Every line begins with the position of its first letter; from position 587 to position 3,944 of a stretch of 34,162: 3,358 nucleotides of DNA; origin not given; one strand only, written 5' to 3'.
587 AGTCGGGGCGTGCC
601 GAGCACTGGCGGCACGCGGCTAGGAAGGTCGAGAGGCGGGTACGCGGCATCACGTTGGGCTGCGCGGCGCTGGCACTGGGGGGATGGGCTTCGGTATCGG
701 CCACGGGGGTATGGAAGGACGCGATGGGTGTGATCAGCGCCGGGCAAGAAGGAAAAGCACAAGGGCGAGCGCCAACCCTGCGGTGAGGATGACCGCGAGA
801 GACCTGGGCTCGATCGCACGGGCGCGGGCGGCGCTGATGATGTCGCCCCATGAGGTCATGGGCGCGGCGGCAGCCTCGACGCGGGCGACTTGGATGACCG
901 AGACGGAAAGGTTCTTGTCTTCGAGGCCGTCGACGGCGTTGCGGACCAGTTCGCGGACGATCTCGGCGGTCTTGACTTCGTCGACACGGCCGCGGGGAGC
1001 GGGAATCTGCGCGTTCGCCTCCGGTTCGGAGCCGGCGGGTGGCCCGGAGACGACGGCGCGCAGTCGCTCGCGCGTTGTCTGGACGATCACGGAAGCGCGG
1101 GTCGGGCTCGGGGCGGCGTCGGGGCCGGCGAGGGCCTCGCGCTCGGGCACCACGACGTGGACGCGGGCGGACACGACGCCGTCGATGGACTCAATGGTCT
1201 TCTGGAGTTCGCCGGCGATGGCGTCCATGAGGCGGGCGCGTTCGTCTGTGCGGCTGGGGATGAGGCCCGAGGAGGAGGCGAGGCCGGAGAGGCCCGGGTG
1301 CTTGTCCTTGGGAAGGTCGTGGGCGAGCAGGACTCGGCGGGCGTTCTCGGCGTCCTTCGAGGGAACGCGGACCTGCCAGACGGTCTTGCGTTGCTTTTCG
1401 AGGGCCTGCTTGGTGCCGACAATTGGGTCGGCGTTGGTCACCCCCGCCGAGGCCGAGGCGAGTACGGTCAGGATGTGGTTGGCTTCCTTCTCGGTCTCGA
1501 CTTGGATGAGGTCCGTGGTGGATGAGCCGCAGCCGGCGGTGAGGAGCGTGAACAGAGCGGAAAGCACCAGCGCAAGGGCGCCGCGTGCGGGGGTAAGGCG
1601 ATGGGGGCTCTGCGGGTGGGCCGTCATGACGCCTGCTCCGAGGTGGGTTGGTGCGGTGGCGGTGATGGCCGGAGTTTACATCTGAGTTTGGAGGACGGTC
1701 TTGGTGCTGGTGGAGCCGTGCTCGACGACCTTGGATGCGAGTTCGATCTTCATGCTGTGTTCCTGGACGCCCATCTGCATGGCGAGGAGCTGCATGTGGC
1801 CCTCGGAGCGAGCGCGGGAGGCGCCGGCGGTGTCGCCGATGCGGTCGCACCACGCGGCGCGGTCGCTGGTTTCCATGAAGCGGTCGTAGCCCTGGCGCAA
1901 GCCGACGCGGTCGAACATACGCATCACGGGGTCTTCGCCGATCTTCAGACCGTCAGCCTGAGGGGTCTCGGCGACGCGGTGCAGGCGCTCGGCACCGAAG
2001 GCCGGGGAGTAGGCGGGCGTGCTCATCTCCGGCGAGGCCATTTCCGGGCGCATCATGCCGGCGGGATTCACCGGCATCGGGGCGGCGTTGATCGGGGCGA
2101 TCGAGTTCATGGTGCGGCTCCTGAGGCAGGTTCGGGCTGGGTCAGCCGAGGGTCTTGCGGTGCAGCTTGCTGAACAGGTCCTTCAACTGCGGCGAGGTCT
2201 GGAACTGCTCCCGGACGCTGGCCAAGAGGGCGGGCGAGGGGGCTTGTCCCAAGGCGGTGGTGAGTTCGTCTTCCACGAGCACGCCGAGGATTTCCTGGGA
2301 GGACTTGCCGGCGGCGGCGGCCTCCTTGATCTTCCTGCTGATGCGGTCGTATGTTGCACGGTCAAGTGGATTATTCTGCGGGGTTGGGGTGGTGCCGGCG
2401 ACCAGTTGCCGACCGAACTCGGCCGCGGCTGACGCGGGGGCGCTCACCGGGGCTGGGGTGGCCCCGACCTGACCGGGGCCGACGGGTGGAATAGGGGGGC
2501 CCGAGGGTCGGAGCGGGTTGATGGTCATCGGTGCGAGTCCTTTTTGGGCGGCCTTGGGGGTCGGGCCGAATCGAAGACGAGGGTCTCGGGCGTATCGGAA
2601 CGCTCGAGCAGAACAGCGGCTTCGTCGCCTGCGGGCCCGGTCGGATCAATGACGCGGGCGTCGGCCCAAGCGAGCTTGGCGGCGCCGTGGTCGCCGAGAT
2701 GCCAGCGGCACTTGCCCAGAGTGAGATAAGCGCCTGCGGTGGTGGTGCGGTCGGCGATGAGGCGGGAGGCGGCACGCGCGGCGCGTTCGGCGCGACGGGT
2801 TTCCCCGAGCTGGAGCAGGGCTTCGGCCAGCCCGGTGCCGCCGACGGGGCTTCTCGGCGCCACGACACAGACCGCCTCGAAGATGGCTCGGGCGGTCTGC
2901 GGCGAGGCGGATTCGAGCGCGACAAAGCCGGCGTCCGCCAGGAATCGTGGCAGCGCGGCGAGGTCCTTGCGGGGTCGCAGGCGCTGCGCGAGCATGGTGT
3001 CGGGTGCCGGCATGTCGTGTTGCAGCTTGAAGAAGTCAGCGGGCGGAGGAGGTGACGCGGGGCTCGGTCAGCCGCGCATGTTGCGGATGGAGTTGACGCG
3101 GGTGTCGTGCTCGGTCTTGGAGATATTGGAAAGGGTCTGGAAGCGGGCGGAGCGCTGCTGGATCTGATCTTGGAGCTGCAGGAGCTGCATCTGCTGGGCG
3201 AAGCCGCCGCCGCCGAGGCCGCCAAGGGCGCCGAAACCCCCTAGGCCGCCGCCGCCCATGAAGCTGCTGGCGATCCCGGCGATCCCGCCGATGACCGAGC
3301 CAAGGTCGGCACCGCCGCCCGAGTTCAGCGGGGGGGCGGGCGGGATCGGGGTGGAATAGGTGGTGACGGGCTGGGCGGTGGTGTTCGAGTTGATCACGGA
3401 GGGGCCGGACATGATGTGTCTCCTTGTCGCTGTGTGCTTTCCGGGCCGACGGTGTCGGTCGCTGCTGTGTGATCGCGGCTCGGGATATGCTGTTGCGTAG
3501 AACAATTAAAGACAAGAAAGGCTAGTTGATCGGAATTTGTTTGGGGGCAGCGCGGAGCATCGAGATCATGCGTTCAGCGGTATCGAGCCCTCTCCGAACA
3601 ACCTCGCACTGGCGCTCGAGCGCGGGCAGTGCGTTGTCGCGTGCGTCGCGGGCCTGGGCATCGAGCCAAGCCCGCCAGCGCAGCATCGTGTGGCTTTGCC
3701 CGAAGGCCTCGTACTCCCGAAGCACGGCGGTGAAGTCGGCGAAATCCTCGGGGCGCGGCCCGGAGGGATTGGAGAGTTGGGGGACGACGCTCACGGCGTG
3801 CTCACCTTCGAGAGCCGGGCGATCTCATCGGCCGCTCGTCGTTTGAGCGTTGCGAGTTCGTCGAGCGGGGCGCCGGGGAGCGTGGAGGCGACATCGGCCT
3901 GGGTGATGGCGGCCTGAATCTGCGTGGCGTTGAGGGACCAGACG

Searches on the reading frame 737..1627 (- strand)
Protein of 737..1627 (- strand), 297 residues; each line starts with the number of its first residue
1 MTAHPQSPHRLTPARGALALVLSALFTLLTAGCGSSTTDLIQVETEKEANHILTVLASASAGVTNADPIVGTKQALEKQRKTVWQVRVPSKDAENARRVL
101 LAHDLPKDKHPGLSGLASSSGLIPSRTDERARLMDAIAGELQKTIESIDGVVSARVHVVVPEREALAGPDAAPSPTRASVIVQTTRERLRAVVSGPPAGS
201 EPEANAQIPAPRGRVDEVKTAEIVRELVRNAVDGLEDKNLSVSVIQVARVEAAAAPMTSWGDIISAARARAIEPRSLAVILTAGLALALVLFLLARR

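Call 10: search_protein_families(library=pfam, proteins=[window:737-1627:-], max_evalue=1)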
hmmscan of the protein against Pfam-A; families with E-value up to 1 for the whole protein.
window:737-1627:- (297 aa): 3 families
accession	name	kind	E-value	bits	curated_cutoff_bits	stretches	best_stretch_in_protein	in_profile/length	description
PF01514.23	YscJ_FliF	-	5.5e-19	69.2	24.4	1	83-187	38-140/179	Secretory protein of YscJ/FliF family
PF18093.7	Trm5_N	-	0.024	14.8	22.7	1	86-105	2-21/47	tRNA methyltransferase 5 N-terminal domain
PF00237.24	Ribosomal_L22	-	0.19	12.4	28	0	219-272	38-92/104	Ribosomal protein L22p/L17e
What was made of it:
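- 734..1627 (-): sctJ. PF01514 YscJ_FliF E=5.5e-19 (call 10).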

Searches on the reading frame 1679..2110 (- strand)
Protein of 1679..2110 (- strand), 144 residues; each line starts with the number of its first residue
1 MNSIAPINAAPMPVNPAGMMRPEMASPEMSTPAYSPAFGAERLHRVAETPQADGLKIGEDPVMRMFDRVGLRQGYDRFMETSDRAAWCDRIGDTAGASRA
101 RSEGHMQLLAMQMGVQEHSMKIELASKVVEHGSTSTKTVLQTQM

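Call 10: search_protein_families(library=pfam, proteins=[window:1679-2110:-], max_evalue=1)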
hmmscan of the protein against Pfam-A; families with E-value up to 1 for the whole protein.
window:1679-2110:- (144 aa): 1 family
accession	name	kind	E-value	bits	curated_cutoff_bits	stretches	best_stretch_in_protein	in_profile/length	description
PF17001.10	T3SS_basalb_I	-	0.0069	17.2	32.4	1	101-143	52-94/94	Type III secretion basal body protein I, YscI, HrpB, PscI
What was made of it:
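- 1676..2110 (-): sctI-like inner-rod candidate. PF17001 T3SS_basalb_I E=0.0069, below threshold, C-terminal 43 residues (call 10).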

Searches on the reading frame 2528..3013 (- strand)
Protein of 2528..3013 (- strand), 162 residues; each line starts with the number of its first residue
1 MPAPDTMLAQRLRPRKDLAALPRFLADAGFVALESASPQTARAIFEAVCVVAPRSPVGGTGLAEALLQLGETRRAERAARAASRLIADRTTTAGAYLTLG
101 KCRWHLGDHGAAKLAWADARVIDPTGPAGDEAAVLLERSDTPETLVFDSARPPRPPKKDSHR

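Call 10: search_protein_families(library=pfam, proteins=[window:2528-3013:-], max_evalue=1)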
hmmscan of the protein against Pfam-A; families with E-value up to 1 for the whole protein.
window:2528-3013:- (162 aa): 9 families
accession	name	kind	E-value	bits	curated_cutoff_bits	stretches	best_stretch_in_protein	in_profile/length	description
PF14559.12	TPR_19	-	0.00017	22.3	25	1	33-84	2-53/68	Tetratricopeptide repeat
PF13428.12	TPR_14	-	0.00038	21.3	23.5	0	62-84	7-29/44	Tetratricopeptide repeat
PF07719.23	TPR_2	-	0.00055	20.3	27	1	94-125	2-33/34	Tetratricopeptide repeat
PF13181.12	TPR_8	-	0.018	15.6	25.7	0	93-113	1-21/34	Tetratricopeptide repeat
PF23914.1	TPR_CcmH_CycH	-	0.021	15.1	42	1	31-118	59-146/158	Cytochrome c-type biogenesis protein H TPR domain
PF13432.12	TPR_16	-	0.034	15.1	32.7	1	62-124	3-62/65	Tetratricopeptide repeat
PF13424.12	TPR_12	-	0.044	14.4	30.1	1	61-112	8-64/77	Tetratricopeptide repeat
PF07721.20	TPR_4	-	0.13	13.4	27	1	60-81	5-26/26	Tetratricopeptide repeat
PF13174.12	TPR_6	-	0.2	12.8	26.3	0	64-81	1-19/33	Tetratricopeptide repeat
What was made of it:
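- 2525..3013 (-): TPR protein at the sctG (YscG-like needle co-chaperone) position. TPR family hits (call 10).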

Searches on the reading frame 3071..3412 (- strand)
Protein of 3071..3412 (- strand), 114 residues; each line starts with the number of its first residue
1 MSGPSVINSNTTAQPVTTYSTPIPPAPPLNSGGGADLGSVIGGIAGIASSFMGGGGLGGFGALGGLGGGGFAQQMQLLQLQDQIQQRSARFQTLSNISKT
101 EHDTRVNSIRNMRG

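Call 10: search_protein_families(library=pfam, proteins=[window:3071-3412:-], max_evalue=1)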
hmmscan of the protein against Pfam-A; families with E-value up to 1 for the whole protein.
window:3071-3412:- (114 aa): 0 families

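Call 28: search_solved_structures(query=window:3071-3412:-, max_evalue=10, show_alignments=2)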
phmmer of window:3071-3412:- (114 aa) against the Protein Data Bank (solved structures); distinct sequences matched with E-value up to 10: 8.
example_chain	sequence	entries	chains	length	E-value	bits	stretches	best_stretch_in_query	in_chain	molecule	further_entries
9uh3_T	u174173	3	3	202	0.59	13.6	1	41-87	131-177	Fucoxanthin chlorophyll a/c binding protein V (FCPI-5)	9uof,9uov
8w9z_I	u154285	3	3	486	1.7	12.1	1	49-93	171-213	Fructokinase-like 1, chloroplastic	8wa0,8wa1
6z8s_A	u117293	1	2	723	2.1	11.8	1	3-63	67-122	Putative copper transport outer membrane porin OprC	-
6z8t_A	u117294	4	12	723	2.1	11.8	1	3-63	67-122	Putative copper transport outer membrane porin OprC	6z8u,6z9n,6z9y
6fok_A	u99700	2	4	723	2.1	11.8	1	3-63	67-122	Putative copper transport outer membrane porin OprC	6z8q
6z8r_A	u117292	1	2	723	2.1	11.8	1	3-63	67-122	Putative copper transport outer membrane porin OprC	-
7v98_A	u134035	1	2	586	4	10.9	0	53-72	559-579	60 kDa chaperonin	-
8tnj_A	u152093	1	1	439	7.4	10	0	51-83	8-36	9mer peptide,Beta-2-microglobulin,MHC class I antigen chimera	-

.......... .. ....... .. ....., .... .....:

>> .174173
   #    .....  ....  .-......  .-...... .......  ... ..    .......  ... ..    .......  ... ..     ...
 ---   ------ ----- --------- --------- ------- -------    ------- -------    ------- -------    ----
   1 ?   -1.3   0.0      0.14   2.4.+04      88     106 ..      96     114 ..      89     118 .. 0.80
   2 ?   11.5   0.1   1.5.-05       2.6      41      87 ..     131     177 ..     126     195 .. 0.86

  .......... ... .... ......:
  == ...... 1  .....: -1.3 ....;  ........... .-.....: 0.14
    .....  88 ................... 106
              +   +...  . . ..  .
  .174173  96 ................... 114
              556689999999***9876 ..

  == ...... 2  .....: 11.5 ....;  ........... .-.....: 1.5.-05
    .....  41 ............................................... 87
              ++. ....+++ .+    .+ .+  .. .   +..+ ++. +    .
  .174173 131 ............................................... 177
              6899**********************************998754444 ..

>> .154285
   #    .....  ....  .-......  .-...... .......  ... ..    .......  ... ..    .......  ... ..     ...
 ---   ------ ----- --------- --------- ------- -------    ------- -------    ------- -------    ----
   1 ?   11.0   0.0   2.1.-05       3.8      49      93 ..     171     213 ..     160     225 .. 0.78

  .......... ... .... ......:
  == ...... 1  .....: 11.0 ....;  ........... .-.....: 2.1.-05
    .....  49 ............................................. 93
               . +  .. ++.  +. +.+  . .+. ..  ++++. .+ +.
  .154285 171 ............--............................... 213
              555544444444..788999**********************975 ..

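Call 75: find_homologous_proteins(query=window:3071-3412:-, max_evalue=0.01)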
Query window:3071-3412:- (114 aa): 3 proteins with E <= 0.01 among 463 candidates.
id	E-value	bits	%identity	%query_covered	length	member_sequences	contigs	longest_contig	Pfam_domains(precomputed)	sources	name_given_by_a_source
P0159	4.3e-65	235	100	100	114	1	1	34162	-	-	-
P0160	1.3e-5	43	51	32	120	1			-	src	-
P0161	3.8e-5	42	53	38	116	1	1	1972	-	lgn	-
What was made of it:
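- Tried and rejected: The search with the sctF-position protein found only two relatives (call 75).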

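Call 81: search_protein_families(library=pfam, alignment_id=A6, max_evalue=10)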
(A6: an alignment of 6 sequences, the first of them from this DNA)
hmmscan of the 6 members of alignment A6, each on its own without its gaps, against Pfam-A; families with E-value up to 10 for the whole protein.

A. member 1, seq(114 aa): 0 families

B. families by the number of members that match (of 6 scanned): 5 families
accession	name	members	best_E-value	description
PF20159.5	YidB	1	0.0031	YidB-like protein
PF06120.16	Phage_HK97_TLTM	1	0.022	Tail length tape measure protein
PF04391.17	DUF533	1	0.055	Protein of unknown function (DUF533)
PF20721.2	C19orf12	1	0.093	C19orf12-like protein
PF14181.11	YqfQ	1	9.7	YqfQ-like protein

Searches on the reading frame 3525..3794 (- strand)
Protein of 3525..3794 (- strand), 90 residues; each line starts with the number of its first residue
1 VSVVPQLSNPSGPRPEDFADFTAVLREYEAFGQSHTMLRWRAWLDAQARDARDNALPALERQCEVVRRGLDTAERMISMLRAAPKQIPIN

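Call 10: search_protein_families(library=pfam, proteins=[window:3525-3794:-], max_evalue=1)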
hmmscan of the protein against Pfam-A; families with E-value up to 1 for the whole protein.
window:3525-3794:- (90 aa): 1 family
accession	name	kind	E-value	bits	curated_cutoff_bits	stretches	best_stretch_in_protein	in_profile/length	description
PF09025.15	T3SS_needle_reg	-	0.23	11.9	25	1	15-72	74-124/145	YopR, type III needle-polymerisation regulator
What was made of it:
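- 3522..3794 (-): 90-aa gene at the sctE (YscE-like needle co-chaperone) position. Position only, plus a weak T3SS_needle_reg hit at E=0.23 (call 10).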
